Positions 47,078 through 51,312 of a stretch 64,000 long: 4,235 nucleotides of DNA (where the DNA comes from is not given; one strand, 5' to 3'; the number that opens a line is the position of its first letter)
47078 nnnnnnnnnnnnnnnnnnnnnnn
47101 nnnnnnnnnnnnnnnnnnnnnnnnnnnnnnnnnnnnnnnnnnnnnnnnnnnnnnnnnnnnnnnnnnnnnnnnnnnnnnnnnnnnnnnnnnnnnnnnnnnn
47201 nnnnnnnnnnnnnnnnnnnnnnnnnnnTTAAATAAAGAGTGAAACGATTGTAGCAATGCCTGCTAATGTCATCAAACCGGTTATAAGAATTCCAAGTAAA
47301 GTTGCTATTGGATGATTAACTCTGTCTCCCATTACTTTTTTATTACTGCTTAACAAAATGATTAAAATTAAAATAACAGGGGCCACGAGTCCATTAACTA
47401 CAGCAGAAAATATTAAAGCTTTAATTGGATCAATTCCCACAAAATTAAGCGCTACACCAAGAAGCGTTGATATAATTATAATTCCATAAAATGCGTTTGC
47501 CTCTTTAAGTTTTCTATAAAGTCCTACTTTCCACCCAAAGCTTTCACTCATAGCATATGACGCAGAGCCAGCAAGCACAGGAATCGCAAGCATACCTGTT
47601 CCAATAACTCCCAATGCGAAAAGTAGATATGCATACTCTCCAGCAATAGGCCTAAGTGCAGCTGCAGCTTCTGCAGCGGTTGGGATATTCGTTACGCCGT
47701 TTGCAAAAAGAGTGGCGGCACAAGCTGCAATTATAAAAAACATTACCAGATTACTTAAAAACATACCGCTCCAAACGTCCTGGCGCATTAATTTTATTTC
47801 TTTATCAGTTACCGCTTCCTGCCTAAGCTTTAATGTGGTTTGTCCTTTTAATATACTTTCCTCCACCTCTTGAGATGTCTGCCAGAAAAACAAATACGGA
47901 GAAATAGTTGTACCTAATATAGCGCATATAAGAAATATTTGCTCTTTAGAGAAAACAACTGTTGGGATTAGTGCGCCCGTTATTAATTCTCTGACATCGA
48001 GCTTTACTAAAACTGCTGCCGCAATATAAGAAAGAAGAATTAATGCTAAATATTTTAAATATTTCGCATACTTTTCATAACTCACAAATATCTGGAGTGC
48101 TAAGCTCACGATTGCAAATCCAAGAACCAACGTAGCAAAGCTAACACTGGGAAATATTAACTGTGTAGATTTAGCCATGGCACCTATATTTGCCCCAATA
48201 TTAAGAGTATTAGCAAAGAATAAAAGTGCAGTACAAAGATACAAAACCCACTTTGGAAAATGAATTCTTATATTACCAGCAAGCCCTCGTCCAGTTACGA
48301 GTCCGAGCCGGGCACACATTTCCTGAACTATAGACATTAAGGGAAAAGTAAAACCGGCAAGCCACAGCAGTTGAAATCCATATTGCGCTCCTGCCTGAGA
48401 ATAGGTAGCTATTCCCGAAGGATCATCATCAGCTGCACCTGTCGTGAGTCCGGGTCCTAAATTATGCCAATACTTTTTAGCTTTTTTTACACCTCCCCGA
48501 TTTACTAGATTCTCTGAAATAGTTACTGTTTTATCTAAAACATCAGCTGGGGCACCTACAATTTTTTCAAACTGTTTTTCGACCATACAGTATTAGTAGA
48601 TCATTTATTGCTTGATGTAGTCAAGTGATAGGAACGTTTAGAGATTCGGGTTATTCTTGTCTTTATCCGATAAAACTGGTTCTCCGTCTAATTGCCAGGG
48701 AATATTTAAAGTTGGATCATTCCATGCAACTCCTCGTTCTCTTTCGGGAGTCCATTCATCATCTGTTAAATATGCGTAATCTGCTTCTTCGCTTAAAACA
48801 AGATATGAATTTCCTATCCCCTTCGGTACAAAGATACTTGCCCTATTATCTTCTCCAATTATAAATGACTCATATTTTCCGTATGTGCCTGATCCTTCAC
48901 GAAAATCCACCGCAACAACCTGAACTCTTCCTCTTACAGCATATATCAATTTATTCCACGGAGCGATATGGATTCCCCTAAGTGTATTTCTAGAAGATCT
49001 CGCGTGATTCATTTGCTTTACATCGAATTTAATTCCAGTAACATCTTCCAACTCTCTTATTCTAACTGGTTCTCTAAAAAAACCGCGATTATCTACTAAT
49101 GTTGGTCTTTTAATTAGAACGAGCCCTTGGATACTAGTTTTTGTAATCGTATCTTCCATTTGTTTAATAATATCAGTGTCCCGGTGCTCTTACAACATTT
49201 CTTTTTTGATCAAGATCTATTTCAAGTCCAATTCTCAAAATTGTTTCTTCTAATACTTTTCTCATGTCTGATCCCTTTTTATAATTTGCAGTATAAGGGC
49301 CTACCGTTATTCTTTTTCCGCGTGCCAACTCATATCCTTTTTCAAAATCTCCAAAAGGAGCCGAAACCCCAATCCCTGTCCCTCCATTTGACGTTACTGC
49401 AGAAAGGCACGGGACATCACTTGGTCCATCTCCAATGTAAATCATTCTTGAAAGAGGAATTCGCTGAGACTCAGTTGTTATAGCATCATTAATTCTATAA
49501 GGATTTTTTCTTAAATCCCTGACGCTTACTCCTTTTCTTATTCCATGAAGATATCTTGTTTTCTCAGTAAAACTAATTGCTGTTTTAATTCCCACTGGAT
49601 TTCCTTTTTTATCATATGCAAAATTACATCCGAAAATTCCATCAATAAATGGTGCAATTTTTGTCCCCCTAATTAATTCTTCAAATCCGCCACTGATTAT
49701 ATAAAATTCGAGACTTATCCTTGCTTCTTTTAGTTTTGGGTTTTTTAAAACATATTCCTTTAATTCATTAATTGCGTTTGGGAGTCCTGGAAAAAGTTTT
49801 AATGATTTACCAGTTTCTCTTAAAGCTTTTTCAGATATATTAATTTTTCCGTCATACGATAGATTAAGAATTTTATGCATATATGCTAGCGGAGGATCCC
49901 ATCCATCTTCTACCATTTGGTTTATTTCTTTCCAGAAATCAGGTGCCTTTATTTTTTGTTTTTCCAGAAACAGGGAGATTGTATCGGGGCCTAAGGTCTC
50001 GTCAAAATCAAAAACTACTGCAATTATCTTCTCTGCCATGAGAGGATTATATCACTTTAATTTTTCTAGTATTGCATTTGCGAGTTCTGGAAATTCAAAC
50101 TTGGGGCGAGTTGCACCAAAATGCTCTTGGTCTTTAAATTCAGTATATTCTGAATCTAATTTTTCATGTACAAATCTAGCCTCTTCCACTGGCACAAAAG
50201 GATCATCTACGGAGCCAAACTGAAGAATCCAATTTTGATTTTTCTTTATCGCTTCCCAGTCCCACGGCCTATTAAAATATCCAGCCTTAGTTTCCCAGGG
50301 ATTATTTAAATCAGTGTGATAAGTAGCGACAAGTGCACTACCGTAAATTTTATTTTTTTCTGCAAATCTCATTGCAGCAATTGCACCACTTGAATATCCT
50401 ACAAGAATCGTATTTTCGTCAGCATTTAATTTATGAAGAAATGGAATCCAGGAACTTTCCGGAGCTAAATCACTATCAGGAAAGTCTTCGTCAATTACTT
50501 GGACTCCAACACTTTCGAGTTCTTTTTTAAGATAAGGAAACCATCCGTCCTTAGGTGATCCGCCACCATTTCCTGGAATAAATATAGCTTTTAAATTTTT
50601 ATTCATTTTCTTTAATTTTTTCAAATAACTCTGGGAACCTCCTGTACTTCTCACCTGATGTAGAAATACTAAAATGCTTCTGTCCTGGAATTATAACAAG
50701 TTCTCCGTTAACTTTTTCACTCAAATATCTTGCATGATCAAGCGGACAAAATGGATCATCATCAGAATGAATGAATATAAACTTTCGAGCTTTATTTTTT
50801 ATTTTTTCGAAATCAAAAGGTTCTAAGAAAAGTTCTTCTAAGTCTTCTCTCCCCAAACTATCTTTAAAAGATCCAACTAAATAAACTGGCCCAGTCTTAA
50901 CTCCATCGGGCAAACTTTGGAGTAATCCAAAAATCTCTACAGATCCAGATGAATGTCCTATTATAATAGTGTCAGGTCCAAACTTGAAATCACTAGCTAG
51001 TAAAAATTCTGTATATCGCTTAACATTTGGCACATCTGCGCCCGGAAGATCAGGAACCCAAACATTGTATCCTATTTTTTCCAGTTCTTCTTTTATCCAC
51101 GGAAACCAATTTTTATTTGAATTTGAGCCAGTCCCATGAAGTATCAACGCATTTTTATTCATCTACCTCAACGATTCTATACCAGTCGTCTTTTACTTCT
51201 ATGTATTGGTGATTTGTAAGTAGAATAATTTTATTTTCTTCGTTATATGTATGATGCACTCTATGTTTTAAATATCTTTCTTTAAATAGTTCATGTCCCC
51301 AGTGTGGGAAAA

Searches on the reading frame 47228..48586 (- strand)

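Call 8: search_protein_families(library=ncbifam, proteins=[window:47228-48586:-], max_evalue=0.00001)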
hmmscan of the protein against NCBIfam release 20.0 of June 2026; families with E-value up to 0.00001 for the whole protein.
window:47228-48586:- (452 aa): 3 families
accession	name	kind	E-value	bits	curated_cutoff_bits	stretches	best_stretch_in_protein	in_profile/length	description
NF001923.0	PRK00701.1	subfamily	7.1e-37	127.1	430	1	26-450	20-435/439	Mn(2+) uptake NRAMP transporter MntH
TIGR01197.1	nramp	subfamily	3.4e-21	76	272.5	1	37-419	1-390/390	metal ion transporter, metal ion (Mn2+/Fe2+) transporter (Nramp) family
NF037982.1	Nramp_1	equivalog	2e-16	60.2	50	1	44-415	1-402/404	Nramp family divalent metal transporter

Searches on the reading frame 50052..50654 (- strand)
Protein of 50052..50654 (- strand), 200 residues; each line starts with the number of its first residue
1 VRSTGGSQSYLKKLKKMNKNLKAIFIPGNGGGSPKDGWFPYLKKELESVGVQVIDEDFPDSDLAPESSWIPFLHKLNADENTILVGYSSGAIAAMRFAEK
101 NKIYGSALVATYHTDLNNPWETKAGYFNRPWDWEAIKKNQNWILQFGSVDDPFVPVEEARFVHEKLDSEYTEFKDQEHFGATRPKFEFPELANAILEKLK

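Call 8: search_protein_families(library=ncbifam, proteins=[window:50052-50654:-], max_evalue=0.00001)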
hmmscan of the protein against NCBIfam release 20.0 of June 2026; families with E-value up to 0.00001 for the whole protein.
window:50052-50654:- (200 aa): 0 families

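Call 61: search_protein_families(library=pfam, proteins=[window:50052-50654:-], max_evalue=0.00001)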
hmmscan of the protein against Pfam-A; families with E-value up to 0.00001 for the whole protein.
window:50052-50654:- (200 aa): 1 family
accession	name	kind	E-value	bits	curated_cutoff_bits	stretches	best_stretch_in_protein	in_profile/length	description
PF06821.19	Ser_hydrolase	-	7.5e-10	39.4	22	1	25-190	3-165/172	Serine hydrolase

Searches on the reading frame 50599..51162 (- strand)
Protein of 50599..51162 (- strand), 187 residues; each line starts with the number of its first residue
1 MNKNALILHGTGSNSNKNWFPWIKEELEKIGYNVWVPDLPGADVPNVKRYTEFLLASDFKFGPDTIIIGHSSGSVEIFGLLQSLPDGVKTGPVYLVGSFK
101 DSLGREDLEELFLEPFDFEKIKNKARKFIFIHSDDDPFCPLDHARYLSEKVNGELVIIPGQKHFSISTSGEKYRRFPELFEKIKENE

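Call 8: search_protein_families(library=ncbifam, proteins=[window:50599-51162:-], max_evalue=0.00001)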
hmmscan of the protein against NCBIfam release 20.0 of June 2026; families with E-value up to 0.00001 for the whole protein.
window:50599-51162:- (187 aa): 0 families

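Call 61: search_protein_families(library=pfam, proteins=[window:50599-51162:-], max_evalue=0.00001)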
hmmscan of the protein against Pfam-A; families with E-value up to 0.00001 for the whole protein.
window:50599-51162:- (187 aa): 3 families
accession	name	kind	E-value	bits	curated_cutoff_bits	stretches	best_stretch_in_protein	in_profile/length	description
PF06821.19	Ser_hydrolase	-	1.9e-10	41.4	22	1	6-178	2-165/172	Serine hydrolase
PF00561.26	Abhydrolase_1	-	4.2e-09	36.9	25.8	0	6-88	4-94/245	alpha/beta hydrolase fold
PF12697.13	Abhydrolase_6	-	4.1e-06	28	26.3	0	6-100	2-97/217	Alpha/beta hydrolase family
